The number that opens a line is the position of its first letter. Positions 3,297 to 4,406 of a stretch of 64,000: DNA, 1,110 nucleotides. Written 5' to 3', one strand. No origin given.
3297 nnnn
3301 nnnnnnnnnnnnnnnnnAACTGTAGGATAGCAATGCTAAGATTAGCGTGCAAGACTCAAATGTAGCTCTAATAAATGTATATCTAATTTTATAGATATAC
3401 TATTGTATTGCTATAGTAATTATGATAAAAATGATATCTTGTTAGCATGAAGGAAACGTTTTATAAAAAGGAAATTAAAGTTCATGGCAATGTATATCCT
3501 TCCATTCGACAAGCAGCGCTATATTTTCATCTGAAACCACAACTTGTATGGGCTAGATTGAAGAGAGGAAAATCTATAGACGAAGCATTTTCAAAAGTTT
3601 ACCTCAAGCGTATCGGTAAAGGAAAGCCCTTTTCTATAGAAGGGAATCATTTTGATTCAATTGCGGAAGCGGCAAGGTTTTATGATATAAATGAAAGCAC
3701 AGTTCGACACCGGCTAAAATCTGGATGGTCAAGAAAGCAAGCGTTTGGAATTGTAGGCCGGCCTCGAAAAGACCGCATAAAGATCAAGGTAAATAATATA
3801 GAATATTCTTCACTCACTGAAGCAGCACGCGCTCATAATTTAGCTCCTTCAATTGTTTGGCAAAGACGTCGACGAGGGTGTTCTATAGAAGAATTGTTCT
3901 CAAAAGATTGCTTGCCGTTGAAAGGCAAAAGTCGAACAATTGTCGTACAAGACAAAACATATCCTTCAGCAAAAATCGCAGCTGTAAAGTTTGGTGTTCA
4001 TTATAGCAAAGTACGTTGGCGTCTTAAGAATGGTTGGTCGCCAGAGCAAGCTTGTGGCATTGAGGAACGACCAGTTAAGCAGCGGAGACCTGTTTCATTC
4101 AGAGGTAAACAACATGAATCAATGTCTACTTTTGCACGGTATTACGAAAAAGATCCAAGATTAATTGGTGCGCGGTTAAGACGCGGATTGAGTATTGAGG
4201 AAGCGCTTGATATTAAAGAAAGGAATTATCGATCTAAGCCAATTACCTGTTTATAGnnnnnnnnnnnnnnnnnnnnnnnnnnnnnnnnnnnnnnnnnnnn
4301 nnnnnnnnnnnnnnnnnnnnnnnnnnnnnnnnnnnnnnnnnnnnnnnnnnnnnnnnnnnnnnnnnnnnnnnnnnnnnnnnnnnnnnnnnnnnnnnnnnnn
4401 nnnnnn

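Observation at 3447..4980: NUMOD-repeat ORF and GIY-YIG ORF overlap out of frame: a frameshifted single homing endonuclease, or a repeat-only DNA-binding paralogue next to it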

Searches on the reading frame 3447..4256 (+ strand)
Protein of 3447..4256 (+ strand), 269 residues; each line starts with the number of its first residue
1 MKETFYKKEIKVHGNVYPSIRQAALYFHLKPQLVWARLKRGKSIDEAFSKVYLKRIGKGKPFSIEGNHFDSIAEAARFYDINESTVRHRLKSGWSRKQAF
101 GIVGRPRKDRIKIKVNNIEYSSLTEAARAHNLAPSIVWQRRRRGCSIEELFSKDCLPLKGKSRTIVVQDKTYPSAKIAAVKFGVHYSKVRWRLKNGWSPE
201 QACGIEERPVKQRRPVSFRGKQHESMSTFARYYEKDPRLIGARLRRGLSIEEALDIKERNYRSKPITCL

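Call 3: search_protein_families(library=pfam, proteins=[window:3447-4256:+], max_evalue=1)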
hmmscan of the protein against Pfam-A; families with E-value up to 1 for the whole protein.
window:3447-4256:+ (269 aa): 14 families
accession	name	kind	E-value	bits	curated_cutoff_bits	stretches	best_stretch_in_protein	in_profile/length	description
PF07453.19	NUMOD1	-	1.1e-08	35.5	22.8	1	15-29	14-28/37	NUMOD1 domain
PF20987.3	I-TevI_DNA-bd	-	6.7e-08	32.7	27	1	60-92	12-44/51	Intron-encoded endonuclease 1, DNA-binding domain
PF22083.2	I-HmuI_NUMOD-like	-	2.5e-06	27.4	27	0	170-190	10-30/46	DNA endonuclease I-HmuI-like, NUMOD-like domain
PF13542.12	HTH_Tnp_ISL3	-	2.5e-05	24.1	27.4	0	71-91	28-48/51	Helix-turn-helix domain of transposase family ISL3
PF08281.18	Sigma70_r4_2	-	0.00018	21.5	25.7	0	71-91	28-48/54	Sigma-70, region 4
PF13518.12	HTH_28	-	0.0013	19.2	25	1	71-90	14-33/52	Helix-turn-helix domain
PF00126.33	HTH_1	-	0.0018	18.6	26.6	0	119-140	12-33/60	Bacterial regulatory helix-turn-helix protein, lysR family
PF05225.22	HTH_psq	-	0.0068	16.5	20.4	1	71-93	18-40/45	helix-turn-helix, Psq domain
PF13384.12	HTH_23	-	0.069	13.4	24.6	1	71-94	19-41/50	Homeodomain-like domain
PF12728.13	HTH_17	-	0.078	13.7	27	0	71-93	3-25/51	Helix-turn-helix domain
PF13413.12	HTH_25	-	0.1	12.9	24.6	0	33-52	2-21/62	Helix-turn-helix domain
PF10733.14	DUF2525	-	0.11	13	27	0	109-132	25-48/60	Protein of unknown function (DUF2525)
PF00376.29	MerR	-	0.14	12.5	28.2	0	71-88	1-18/38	MerR family regulatory protein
PF13556.12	HTH_30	-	0.27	11.5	27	0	68-91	11-34/59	PucR C-terminal helix-turn-helix domain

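Call 12: find_encoding_contigs(protein=P0003, flank=10000, max_places=10)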
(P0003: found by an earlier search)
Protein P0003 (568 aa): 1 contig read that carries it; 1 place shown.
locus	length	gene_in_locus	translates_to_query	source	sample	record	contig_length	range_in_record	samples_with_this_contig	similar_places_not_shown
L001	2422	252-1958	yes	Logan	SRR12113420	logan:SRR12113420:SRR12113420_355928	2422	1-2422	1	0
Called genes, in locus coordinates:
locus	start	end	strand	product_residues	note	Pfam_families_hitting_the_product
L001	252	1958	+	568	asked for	PF07453:NUMOD1 (faint), PF13542:HTH_Tnp_ISL3 (faint), PF20987:I-TevI_DNA-bd (faint), PF22083:I-HmuI_NUMOD-like (faint), PF08281:Sigma70_r4_2 (faint), PF02954:HTH_8 (faint), PF13518:HTH_28 (faint)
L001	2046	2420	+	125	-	?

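Call 23: search_protein_families(library=pfam, proteins=[P0003], max_evalue=0.01)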
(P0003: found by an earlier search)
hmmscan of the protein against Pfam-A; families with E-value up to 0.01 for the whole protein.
P0003 (568 aa): 15 families
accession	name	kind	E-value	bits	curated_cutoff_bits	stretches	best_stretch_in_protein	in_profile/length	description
PF20987.3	I-TevI_DNA-bd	-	8.3e-15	54.8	27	1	60-92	12-44/51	Intron-encoded endonuclease 1, DNA-binding domain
PF07453.19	NUMOD1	-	6e-13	49.1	22.8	0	536-557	14-35/37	NUMOD1 domain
PF13518.12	HTH_28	-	3.9e-07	30.5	25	0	535-562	12-35/52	Helix-turn-helix domain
PF22083.2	I-HmuI_NUMOD-like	-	8.9e-07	28.8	27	0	170-190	10-30/46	DNA endonuclease I-HmuI-like, NUMOD-like domain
PF13542.12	HTH_Tnp_ISL3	-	3e-06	27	27.4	0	71-91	28-48/51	Helix-turn-helix domain of transposase family ISL3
PF02954.25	HTH_8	-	4e-06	26.9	22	1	544-561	24-41/42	Bacterial regulatory protein, Fis family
PF08281.18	Sigma70_r4_2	-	1.8e-05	24.7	25.7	0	71-91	28-48/54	Sigma-70, region 4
PF00376.29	MerR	-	0.0001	22.5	28.2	0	540-557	1-18/38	MerR family regulatory protein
PF05225.22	HTH_psq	-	0.0001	22.4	20.4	0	71-93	18-40/45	helix-turn-helix, Psq domain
PF00126.33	HTH_1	-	0.00012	22.4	26.6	0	119-140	12-33/60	Bacterial regulatory helix-turn-helix protein, lysR family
PF10733.14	DUF2525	-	0.00017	22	27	0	427-453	27-53/60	Protein of unknown function (DUF2525)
PF13556.12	HTH_30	-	0.0002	21.5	27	0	541-561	15-35/59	PucR C-terminal helix-turn-helix domain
PF01541.30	GIY-YIG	-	0.00046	20.9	22.6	1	323-407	1-74/78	GIY-YIG catalytic domain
PF12728.13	HTH_17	-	0.0039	17.9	27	0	71-93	3-25/51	Helix-turn-helix domain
PF13384.12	HTH_23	-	0.0041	17.3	24.6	0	71-94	19-41/50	Homeodomain-like domain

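Call 24: search_protein_families(library=ncbifam, proteins=[P0003], max_evalue=0.01)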
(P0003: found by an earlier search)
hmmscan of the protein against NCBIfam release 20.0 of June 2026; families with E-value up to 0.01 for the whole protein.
P0003 (568 aa): 1 family
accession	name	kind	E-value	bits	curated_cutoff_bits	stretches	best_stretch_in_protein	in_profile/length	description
TIGR01453.1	grpIintron_endo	subfamily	1.5e-18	67.6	56.05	1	326-567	4-211/215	group I intron endonuclease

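Call 36: search_protein_families(library=phrogs, proteins=[P0003], max_evalue=0.001)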
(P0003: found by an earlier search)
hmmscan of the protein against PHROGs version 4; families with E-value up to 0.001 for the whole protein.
P0003 (568 aa): 9 families
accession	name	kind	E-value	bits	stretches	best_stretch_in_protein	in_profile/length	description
phrog_1065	-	unknown function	4e-32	112.6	5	438-528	59-146/192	-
phrog_314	-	DNA, RNA and nucleotide metabolism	7.4e-30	105.4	1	323-565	178-379/574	homing endonuclease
phrog_3377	-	DNA, RNA and nucleotide metabolism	1.6e-28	100.9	3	479-562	97-178/196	HNH endonuclease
phrog_7168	-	DNA, RNA and nucleotide metabolism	7.9e-16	59.3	1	325-422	3-100/284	homing endonuclease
phrog_201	-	DNA, RNA and nucleotide metabolism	3.8e-15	57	1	85-263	35-184/291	Panton-Valentine leukocicin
phrog_6749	-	unknown function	6.7e-06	26.8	0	109-136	193-220/238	-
phrog_19446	-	DNA, RNA and nucleotide metabolism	0.00014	22.4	1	326-408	4-82/254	homing endonuclease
phrog_3190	-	unknown function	0.00035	21.9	0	72-107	97-133/169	-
phrog_20015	-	DNA, RNA and nucleotide metabolism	0.0008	20.6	0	325-354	4-33/46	endonuclease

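Call 37: search_solved_structures(query=P0003, max_evalue=0.01, show_alignments=2)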
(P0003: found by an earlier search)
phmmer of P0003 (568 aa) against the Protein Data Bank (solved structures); distinct sequences matched with E-value up to 0.01: 0.
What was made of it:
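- Tried and rejected: phmmer of P0003 against PDB sequences found nothing (call 37).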

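Call 44: search_protein_families(library=padloc, proteins=[P0003], max_evalue=0.01)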
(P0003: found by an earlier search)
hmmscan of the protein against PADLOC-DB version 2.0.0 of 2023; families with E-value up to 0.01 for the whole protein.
P0003 (568 aa): 2 families
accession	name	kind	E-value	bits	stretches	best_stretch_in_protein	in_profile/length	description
PDLC03701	HEase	-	1.4e-17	62.4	2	59-93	226-260/271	homing endonuclease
PDLC04133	mad1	-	2.2e-09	35.5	0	71-93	7-29/60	mads_1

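Call 46: search_dna_similar(query=P0003, collection=phages, mode=protein, max_rows=20)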
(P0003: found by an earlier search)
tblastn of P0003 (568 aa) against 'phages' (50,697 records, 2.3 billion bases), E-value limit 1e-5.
Records with a match: 16; places in all: 22; records where one place covers at least 80% of the query: 0.
Best place of each record, by identity: <60% 16.
By first word of the organism name: Enterococcus 8; Vibrio 5; Burkholderia 2; Bacteriophage 1.
By host as written in the record: Burkholderia cenocepacia 2; Vibrio parahaemolyticus O4:K68 2; Enterococcus faecalis 2; Enterococcus_B hirae DO82 2; Enterococcus_B hirae DO93 2; Vibrio parahaemolyticus O3:K6 1; Vibrio parahaemolyticus 1; plasmid pO3K6 of Vibrio parahaemolyticus 03:K6 1; and 3 more.
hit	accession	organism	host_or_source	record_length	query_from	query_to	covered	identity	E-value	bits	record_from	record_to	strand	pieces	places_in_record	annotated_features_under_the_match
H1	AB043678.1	Vibrio phage VfO3K6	Vibrio parahaemolyticus O3:K6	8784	155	560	71%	25.3%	8e-11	71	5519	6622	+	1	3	vpf497: Vpf497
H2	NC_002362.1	Vibrio phage VfO3K6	Vibrio parahaemolyticus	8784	155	560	71%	25.3%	8e-11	71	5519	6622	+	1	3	Vpf497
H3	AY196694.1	Vibrio phage f237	plasmid pO3K6 of Vibrio ...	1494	184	560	66%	26.2%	2e-9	66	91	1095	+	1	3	unknown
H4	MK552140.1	Burkholderia phage BcepSaruman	Burkholderia cenocepacia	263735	226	530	54%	26.5%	1e-11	74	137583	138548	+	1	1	GIY-YIG endonuclease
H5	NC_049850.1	Burkholderia phage BcepSaruman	Burkholderia cenocepacia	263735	226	530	54%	26.5%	1e-11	74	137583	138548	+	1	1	homing endonuclease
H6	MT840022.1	Bacteriophage sp.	human fecal samples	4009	162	310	26%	28.5%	2e-7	60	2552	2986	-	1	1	record has no annotation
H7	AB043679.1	Vibrio phage VfO4K68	Vibrio parahaemolyticus O4:K68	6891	85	207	22%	31.2%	5e-7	59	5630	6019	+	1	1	vpf215: Vpf215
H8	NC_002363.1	Vibrio phage VfO4K68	Vibrio parahaemolyticus O4:K68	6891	85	207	22%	31.2%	5e-7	59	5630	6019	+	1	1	vpf215: Vpf215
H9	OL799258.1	Enterococcus phage phiSHEF13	Enterococcus faecium E1071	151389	326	414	16%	37.8%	4e-7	59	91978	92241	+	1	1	GIY-YIG nuclease family protein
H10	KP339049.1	Enterococcus phage EFDG1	Enterococcus faecalis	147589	326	414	16%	37.8%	6e-7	59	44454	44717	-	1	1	homing endonuclease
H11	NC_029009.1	Enterococcus phage EFDG1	Enterococcus faecalis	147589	326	414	16%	37.8%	6e-7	59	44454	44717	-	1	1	homing endonuclease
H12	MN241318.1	Enterococcus phage PEf771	Enterococcus faecalis YN771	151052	326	414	16%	37.8%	6e-7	59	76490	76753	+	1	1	group I intron endonuclease family protein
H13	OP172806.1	Enterococcus phage EH802P1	Enterococcus_B hirae DO82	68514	325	415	16%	36.3%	9e-7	58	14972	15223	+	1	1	hypothetical protein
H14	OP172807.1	Enterococcus phage EH802P2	Enterococcus_B hirae DO82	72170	325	415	16%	36.3%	9e-7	58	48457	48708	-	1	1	hypothetical protein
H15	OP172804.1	Enterococcus phage EH93P1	Enterococcus_B hirae DO93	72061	325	415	16%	36.3%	1e-6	58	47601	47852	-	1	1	hypothetical protein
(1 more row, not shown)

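Call 59: find_related_loci(query=P0003, collection=viral_contigs, flank=4000)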
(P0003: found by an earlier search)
Query P0003 (568 aa) in viral_contigs; peptide patterns used: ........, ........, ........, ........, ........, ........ (x = any residue, [..] = any of these).
56 stretches matched a pattern, but none encodes a relative of the query by tblastn (E <= 1e-3).

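Call 64: predict_structure(alignment_id=A2)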
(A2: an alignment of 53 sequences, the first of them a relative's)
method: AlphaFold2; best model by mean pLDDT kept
length: 568 residues; sequences in the alignment: 53
mean_pLDDT: 87.7   pTM: 0.45
mean pLDDT of the five models: 87.7, 87.2, 87.1, 87.1, 86.6
residues with pLDDT >= 90: 376; 70-90: 133; 50-70: 41; < 50: 18
segments of 3 or more residues with pLDDT < 50: 1-6, 55-58, 317-320
pLDDT, mean of each block of 10 residues (from residue 1): 54 93 93 85 88 57 93 93 91 89 75 91 94 89 86 70 87 94 96 95 95 91 97 96 92 92 80 95 93 82 92 58 89 98 93 94 96 97 93 90 97 89 69 92 93 83 93 64 91 93 88 88 79 94 95 91 66
secondary structure, 60 per line:
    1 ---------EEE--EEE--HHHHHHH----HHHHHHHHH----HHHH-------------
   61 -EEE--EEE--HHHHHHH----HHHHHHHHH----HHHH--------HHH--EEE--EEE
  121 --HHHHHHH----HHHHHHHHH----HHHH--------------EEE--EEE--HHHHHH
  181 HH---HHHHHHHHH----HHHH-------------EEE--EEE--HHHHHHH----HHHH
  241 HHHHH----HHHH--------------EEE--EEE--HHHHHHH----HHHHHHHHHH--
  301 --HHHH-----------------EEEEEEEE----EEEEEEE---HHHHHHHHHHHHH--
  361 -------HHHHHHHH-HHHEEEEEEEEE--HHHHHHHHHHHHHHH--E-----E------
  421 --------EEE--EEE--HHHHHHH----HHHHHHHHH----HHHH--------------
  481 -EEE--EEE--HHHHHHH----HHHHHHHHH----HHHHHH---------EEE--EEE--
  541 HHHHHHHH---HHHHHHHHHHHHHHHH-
elements in order: E10-12 E15-17 H20-26 H31-39 H44-47 E62-64 E67-69 H72-78 H83-91 H96-99 E113-115 E118-120 H123-129 H134-142 H147-150 E165-167 E170-172 H175-182 H186-194 H199-202 E216-218 E221-223 H226-232 H237-245 H250-253 E268-270 E273-275 H278-284 H289-298 H303-306 E324-331 E336-342 H346-358 H368-375 E380-388 H391-405 E429-431 E434-436 H439-445 H450-458 H463-466 E482-484 E487-489 H492-498 H503-511 H516-521 E531-533 E536-538 H541-548 H552-567
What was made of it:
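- On GIY-YIG nuclease superfamily, I-TevI-like homing endonuclease branch: In the AF2 model, residues 324-405 run E-E-H-H-E-H with pLDDT around 90 or higher (call 64).
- On NUMOD1 / I-TevI DNA-binding HTH modules: The AF2 model shows nine units, each a two-strand hairpin plus three helices (call 64).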
